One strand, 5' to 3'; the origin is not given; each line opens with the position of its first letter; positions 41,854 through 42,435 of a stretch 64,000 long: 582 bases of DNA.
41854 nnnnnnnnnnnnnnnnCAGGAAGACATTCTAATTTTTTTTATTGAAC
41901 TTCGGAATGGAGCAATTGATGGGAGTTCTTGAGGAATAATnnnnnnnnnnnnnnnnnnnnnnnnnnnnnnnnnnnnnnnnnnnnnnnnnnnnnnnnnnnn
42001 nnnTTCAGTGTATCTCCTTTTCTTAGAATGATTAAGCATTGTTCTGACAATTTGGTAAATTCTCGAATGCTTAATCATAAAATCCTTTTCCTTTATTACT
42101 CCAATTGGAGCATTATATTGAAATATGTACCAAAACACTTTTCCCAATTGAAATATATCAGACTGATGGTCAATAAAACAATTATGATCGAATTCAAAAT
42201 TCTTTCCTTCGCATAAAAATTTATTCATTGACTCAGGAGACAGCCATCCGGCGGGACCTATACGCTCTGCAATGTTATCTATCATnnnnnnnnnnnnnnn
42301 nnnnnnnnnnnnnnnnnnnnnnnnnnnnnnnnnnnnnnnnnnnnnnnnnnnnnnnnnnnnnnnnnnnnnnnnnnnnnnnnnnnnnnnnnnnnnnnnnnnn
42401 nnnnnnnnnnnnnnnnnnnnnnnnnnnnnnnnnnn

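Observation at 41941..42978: Eukaryotic-like kinase with DLG and SPE variants, coupled 4 nt downstream of the DUF262 gene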

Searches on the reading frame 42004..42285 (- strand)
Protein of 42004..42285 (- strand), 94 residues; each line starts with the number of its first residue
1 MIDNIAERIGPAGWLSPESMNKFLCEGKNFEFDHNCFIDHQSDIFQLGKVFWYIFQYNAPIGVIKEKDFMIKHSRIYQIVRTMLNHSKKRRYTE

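Call 27: find_related_loci(query=A2, collection=metagenome_contigs, flank=10000)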
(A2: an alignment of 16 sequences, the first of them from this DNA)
Query A2 (94 aa) in metagenome_contigs; peptide patterns used: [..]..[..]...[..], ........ (x = any residue, [..] = any of these).
272 stretches matched a pattern; 164 encode a relative of the query (tblastn E <= 1e-3); the best 80 are kept; 80 distinct loci.
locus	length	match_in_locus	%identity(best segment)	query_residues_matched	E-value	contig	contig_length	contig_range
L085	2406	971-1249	73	2-94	2e-48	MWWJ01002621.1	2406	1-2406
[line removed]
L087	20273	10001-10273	73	2-92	2e-45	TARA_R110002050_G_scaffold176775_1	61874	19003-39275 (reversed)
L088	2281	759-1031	67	2-92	3e-44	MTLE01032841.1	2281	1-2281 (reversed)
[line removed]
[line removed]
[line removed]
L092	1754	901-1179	69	2-94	1e-42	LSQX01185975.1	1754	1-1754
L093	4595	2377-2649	70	2-92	4e-42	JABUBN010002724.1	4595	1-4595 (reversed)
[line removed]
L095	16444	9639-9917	66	2-94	6e-42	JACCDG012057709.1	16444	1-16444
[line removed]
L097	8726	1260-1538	66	2-94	1e-40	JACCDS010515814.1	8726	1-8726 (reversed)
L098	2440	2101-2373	65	2-92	8e-41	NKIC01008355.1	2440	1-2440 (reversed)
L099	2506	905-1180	65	1-92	1e-38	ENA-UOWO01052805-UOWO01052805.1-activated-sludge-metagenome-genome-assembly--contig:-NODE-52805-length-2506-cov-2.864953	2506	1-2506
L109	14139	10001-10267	61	2-91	3e-35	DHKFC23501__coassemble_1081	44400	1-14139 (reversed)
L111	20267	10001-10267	59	2-91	3e-35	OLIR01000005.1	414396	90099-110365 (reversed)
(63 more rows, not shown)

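Call 35: search_protein_families(library=padloc, proteins=[L111:2979-5273:+, L111:5500-6471:+, L111:6348-7667:+, L111:7670-8242:+, L111:8254-9354:+, L111:9335-10330:+, L111:10986-12401:+], max_evalue=0.001)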
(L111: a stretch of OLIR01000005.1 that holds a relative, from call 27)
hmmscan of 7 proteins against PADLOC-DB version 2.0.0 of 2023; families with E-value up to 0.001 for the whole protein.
L111:2979-5273:+ (764 aa): 24 families
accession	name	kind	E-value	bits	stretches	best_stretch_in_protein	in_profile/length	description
PDLC02706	PbeA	-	0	1091.4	1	12-759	1-722/722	PbeA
PDLC02707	PbeA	-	8.4e-178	591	1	24-748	21-668/672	PbeA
PDLC02704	PbeA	-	4.5e-161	535.7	1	24-746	20-679/682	PbeA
PDLC02703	PbeA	-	1.4e-63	213.5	2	25-585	21-516/626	PbeA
PDLC02705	PbeA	-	5.4e-49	165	3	290-535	249-482/691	PbeA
PDLC03597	REase_MTase_IIG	-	1e-11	41.1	2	650-713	549-612/1646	Type IIG restriction enzyme-methyltransferase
PDLC01439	typeIV_DinG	-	6.7e-11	39.5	1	285-355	11-78/575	CAS-IV-A; associated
PDLC02193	PLD_Helicase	-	3.1e-07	26.9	1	12-173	4-155/905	-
PDLC01763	Cas3b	-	3.5e-07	27.3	1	286-359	240-316/762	-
PDLC03658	mREase_IV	-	4.9e-06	22.5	0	639-711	488-560/953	Type IV methyl-directed restriction enzyme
PDLC01765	Cas3c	-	5.2e-06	23.7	1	303-379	178-249/612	-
PDLC02082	Cas3b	-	1.8e-05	21.4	1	295-411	231-348/734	-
PDLC01759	Cas3b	-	2.7e-05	21.1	1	294-373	216-297/711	-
PDLC00938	Cas3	-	3.6e-05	21.2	1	315-388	8-79/358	CRISPR-associated helicase Cas3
PDLC01252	Cas3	-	4.9e-05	20.9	1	315-435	8-124/324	CAS-I; effector_G3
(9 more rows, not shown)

L111:5500-6471:+ (323 aa): 80 families (the best 25 are shown)
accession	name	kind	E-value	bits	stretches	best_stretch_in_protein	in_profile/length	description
PDLC02741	PbeC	-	1.8e-17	61.1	1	1-305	1-308/644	PbeC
PDLC02750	PbeC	-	1.8e-16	57.9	1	1-284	1-278/629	PbeC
PDLC03865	LmuB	-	7.2e-16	55.6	2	1-50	1-56/1007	-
PDLC02714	PbeC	-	3.6e-15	53.8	1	1-278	1-291/651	PbeC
PDLC02722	PbeC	-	5.9e-14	49.6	1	1-274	1-269/643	PbeC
PDLC03859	LmuB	-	4.7e-13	47.2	1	1-109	3-106/611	-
PDLC02730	PbeC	-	1.5e-11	41.8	1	1-277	1-299/651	PbeC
PDLC02753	PbeC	-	2.8e-11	40.5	1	1-278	1-291/648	PbeC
PDLC04135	mad3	-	3.1e-11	41.4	1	3-264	2-257/374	mads_3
PDLC03868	LmuB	-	3.1e-11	40.3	1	4-55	7-58/1035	-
PDLC00090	GajA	-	3.8e-11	40.4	1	1-79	1-78/659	AAA ATPase domain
PDLC03861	LmuB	-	5.7e-11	39.1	1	3-89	210-295/1213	-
PDLC00278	PtuA1|PtuA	-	7e-11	40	1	1-72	1-71/436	AAA ATPase domain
PDLC02668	DndD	-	1.3e-10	38.9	1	1-48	1-53/659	DndD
PDLC02979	AriA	-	1.8e-10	39.2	1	1-272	1-264/373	-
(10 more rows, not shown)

L111:6348-7667:+ (439 aa): 4 families
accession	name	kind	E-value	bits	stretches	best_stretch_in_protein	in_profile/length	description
PDLC02730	PbeC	-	9.6e-09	32.5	1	69-393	332-629/651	PbeC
PDLC02722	PbeC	-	1.1e-07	28.9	1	69-346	314-557/643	PbeC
PDLC02739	PbeC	-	4.1e-06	23.8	1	151-357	370-574/644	PbeC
PDLC04135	mad3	-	0.00028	18.5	0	136-393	87-321/374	mads_3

L111:7670-8242:+ (190 aa): 0 families

L111:8254-9354:+ (366 aa): 9 families
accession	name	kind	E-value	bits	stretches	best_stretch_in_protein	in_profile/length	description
PDLC03877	NsnA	-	2.1e-27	94.4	1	4-236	47-294/385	-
PDLC03418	REase_II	-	6.7e-13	46.5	1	19-147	29-159/372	Type II restriction enzyme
PDLC04027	PD-T4-2_A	-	4.5e-11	40.4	1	14-83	44-114/363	-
PDLC04151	HEC-05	-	1.9e-09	34.8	1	6-59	24-76/600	-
PDLC04150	HEC-05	-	8.6e-07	26.2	1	6-59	6-58/583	-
PDLC04154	HEC-06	-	1e-05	22.5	1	9-100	10-108/569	-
PDLC04709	PDC-M55C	-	1.3e-05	22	1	10-62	17-68/554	-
PDLC04157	HEC-06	-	0.00011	19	1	7-91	8-102/558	-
PDLC02689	Orf5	-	0.00085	16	0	26-81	22-83/558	Orf5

L111:9335-10330:+ (331 aa): 30 families (the best 25 are shown)
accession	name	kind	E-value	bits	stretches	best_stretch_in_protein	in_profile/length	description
PDLC04138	mad6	-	4.2e-22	76.8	1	94-326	91-314/659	mads_6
PDLC04042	PD-T4-6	-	4.9e-20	70.3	1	93-289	47-220/292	-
PDLC04047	PD-T4-6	-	1.7e-19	68.1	1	90-283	46-214/327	-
PDLC04780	PDC-M71A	-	1.9e-19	68.3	1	83-270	60-239/352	-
PDLC03920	MkoA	-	5.7e-18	62.6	1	50-329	13-281/1112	-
PDLC04053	PD-T4-6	-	3.7e-16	57.5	1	153-288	94-218/311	-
PDLC04060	PD-T4-6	-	5e-15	53.4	1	95-280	48-208/486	-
PDLC02375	Stk2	-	1e-13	48.9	1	140-327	190-356/500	-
PDLC04057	PD-T4-6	-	2.4e-13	47.9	1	139-282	78-211/443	-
PDLC04048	PD-T4-6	-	1.3e-12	45.7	1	97-281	53-212/354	-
PDLC04058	PD-T4-6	-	1e-11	42.6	1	54-281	21-222/460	-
PDLC04056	PD-T4-6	-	2.4e-11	41.4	1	95-288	43-217/415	-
PDLC04054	PD-T4-6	-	2.5e-11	41.6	1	168-321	110-250/347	-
PDLC04059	PD-T4-6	-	4.7e-11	40.4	1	87-281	38-216/433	-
PDLC04055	PD-T4-6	-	6.1e-11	39.8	1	93-324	108-315/496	-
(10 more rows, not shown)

L111:10986-12401:+ (471 aa): 4 families
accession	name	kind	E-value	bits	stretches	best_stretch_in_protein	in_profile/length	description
PDLC04984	PDC-S27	-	2.2e-216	717.3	1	2-470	4-473/474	-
PDLC04985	PDC-S27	-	9.6e-13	45.8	1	4-440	8-444/484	-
PDLC04789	PDC-S01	-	3.4e-07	27.6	0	18-44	14-40/375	-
PDLC04787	PDC-S01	-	3e-06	24.4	1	21-211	27-190/412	-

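Call 36: search_protein_families(library=pfam, proteins=[L111:2979-5273:+, L111:5500-6471:+, L111:6348-7667:+, L111:7670-8242:+, L111:8254-9354:+, L111:9335-10330:+, L111:10986-12401:+], max_evalue=0.001)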
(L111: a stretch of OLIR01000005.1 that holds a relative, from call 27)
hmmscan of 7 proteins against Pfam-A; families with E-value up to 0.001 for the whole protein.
L111:2979-5273:+ (764 aa): 6 families
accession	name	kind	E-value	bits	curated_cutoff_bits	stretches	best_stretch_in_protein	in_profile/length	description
PF04851.21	ResIII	-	1.9e-26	93.3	22.5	1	290-461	3-164/164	Type III restriction enzyme, res subunit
PF00270.35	DEAD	-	5.6e-16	59.2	26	1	293-463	2-164/167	DEAD/DEAH box helicase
PF00271.37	Helicase_C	-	4.2e-12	46.7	23.5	1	639-696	52-109/110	Helicase conserved C-terminal domain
PF00176.29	SNF2-rel_dom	-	1.2e-09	38.1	24.9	1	304-459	15-163/290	SNF2-related domain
PF18766.7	SWI2_SNF2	-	3.7e-07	30.4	26.7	1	300-494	11-183/221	SWI2/SNF2 ATPase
PF16203.11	ERCC3_RAD25_C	-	0.00042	20.1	27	1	638-699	91-154/248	ERCC3/RAD25/XPB C-terminal helicase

L111:5500-6471:+ (323 aa): 6 families
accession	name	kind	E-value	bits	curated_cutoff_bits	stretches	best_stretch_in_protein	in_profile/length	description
PF13476.12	AAA_23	-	7.9e-21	76.1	27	1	5-227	1-201/201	AAA domain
PF13175.12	AAA_15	-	7.9e-12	45.9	32.1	1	1-268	1-261/374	AAA ATPase domain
PF02463.25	SMC_N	-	2.2e-11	44.1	40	1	3-89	2-89/220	RecF/RecN/SMC N terminal domain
PF13555.12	AAA_29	-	1.6e-06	28.2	27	1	5-49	3-46/61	P-loop containing region of AAA domain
PF13304.12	AAA_21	-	0.00042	20.9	27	0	27-111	1-78/304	AAA domain, putative AbiEii toxin, Type IV TA system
PF00005.33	ABC_tran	-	0.00073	20.6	25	0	27-94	13-79/137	ABC transporter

L111:6348-7667:+ (439 aa): 0 families

L111:7670-8242:+ (190 aa): 0 families

L111:8254-9354:+ (366 aa): 1 family
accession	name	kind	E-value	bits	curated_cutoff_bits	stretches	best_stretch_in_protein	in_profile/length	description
PF03235.19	GmrSD_N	-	3.4e-21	76.7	33.2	1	15-146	3-198/199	GmrSD restriction endonuclease, N-terminal domain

L111:9335-10330:+ (331 aa): 2 families
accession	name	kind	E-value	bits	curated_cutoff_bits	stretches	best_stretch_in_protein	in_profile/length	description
PF07714.23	PK_Tyr_Ser-Thr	-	8e-17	61.8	23.1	1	95-303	41-217/258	Protein tyrosine and serine/threonine kinase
PF00069.31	Pkinase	-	2e-15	57.3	31.7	1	88-317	38-234/263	Protein kinase domain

L111:10986-12401:+ (471 aa): 3 families
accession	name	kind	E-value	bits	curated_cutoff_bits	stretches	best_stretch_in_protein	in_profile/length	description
PF01637.24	ATPase_2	-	1.5e-11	45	33.2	1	5-207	4-221/225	ATPase domain predominantly from Archaea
PF13173.12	AAA_14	-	1.1e-06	29.1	27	1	22-177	3-127/129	AAA domain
PF13191.12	AAA_16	-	0.00013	22.9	32.6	0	2-122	2-154/167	AAA ATPase domain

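Call 69: find_related_loci(query=A2, collection=viral_contigs, flank=10000)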
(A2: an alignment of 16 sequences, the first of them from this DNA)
Query A2 (94 aa) in viral_contigs; peptide patterns used: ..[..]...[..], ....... (x = any residue, [..] = any of these).
47 stretches matched a pattern, but none encodes a relative of the query by tblastn (E <= 1e-3).

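Call 91: search_protein_families(library=pfam, proteins=[L109:50-961:+, L109:1529-3037:-, L109:5239-6309:+, L109:6297-7178:+, L109:7268-8224:+, L109:8246-9352:+, L109:9359-10330:+, L109:10438-12492:+, L109:12516-13973:+], max_evalue=0.001)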
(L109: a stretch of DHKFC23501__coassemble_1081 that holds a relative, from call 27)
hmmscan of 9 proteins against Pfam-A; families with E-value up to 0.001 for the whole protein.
L109:50-961:+ (303 aa): 0 families

L109:1529-3037:- (502 aa): 2 families
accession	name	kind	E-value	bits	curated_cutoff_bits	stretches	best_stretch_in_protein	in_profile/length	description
PF02518.31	HATPase_c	-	4.2e-19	69.5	26.4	1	398-501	4-108/111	Histidine kinase-, DNA gyrase B-, and HSP90-like ATPase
PF01535.26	PPR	-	6.2e-05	23.4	25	0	174-202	2-30/31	PPR repeat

L109:5239-6309:+ (356 aa): 1 family
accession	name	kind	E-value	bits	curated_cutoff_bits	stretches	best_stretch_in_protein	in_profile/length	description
PF13395.12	HNH_4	-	2.8e-12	46.9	22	1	233-280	1-53/54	HNH endonuclease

L109:6297-7178:+ (293 aa): 8 families
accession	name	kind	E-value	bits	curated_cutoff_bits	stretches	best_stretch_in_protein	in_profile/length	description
PF01230.28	HIT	-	3.7e-26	92.1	21.5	1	183-273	7-97/98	HIT domain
PF11969.13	DcpS_C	-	1.3e-14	55.1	24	1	173-269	2-100/114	Scavenger mRNA decapping enzyme C-term binding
PF13489.12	Methyltransf_23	-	6.1e-12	46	27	1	25-118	9-119/164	Methyltransferase domain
PF08242.18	Methyltransf_12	-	4e-07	31.1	30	0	75-112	62-97/98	Methyltransferase domain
PF13649.12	Methyltransf_25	-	7.8e-07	30.1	27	0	42-68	1-29/97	Methyltransferase domain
PF08241.18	Methyltransf_11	-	1.7e-06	29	21.2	0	43-68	1-26/95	Methyltransferase domain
PF02744.22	GalP_UDP_tr_C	-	1.1e-05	25.6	29.2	1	184-267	31-118/165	Galactose-1-phosphate uridyl transferase, C-terminal domain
PF13847.12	Methyltransf_31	-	3.3e-05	24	27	0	74-115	70-109/145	Methyltransferase domain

L109:7268-8224:+ (318 aa): 3 families
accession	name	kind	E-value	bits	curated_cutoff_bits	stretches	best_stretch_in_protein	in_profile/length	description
PF12762.13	DDE_Tnp_IS1595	-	9.4e-19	68.4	27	1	125-283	1-153/153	ISXO2-like transposase domain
PF12760.12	Zn_ribbon_IS1595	-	2.9e-08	34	25.4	1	11-55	1-45/46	Transposase zinc-ribbon domain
PF25164.1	CoiA_N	-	0.00018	21.4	26.3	0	44-63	14-33/50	Competence protein CoiA, N-terminal domain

L109:8246-9352:+ (368 aa): 1 family
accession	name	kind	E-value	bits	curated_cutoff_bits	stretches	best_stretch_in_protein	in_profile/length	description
PF03235.19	GmrSD_N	-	1.2e-19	71.7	33.2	1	13-144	4-196/199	GmrSD restriction endonuclease, N-terminal domain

L109:9359-10330:+ (323 aa): 3 families
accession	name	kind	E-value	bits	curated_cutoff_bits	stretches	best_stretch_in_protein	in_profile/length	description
PF07714.23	PK_Tyr_Ser-Thr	-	1.5e-19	70.8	23.1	1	89-283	43-215/258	Protein tyrosine and serine/threonine kinase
PF00069.31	Pkinase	-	3.5e-19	69.7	31.7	1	76-319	28-241/263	Protein kinase domain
PF14531.12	Kinase-like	-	0.00077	19.2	25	0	152-303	136-289/289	Kinase-like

L109:10438-12492:+ (684 aa): 6 families
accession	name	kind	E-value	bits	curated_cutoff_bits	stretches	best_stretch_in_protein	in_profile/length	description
PF09334.17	tRNA-synt_1g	-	2.7e-163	543.7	20.1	1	13-401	2-390/391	tRNA synthetases class I (M)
PF01588.26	tRNA_bind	-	4e-23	81.8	27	1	588-681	1-95/96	Putative tRNA binding domain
PF19303.5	Anticodon_3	-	2.1e-20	73.5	23.5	1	413-554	1-144/152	Anticodon binding domain of methionyl tRNA ligase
PF00133.28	tRNA-synt_1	-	4.1e-16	59.2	22.7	1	5-251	18-245/414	tRNA synthetases class I (I, L, M and V)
PF08264.19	Anticodon_1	-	1.5e-05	25.3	25.1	1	423-531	1-106/148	Anticodon-binding domain of tRNA ligase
PF01406.26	tRNA-synt_1e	-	0.00045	20.1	27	0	24-135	22-132/301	tRNA synthetases class I (C) catalytic domain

L109:12516-13973:+ (485 aa): 2 families
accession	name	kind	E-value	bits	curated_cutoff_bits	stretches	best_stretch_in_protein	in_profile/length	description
PF13440.11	Polysacc_synt_3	-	6.1e-71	239.5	23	1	38-327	2-291/293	Polysaccharide biosynthesis protein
PF01943.22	Polysacc_synt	-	8.9e-27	94.6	28.2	1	14-278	2-272/274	Polysaccharide biosynthesis protein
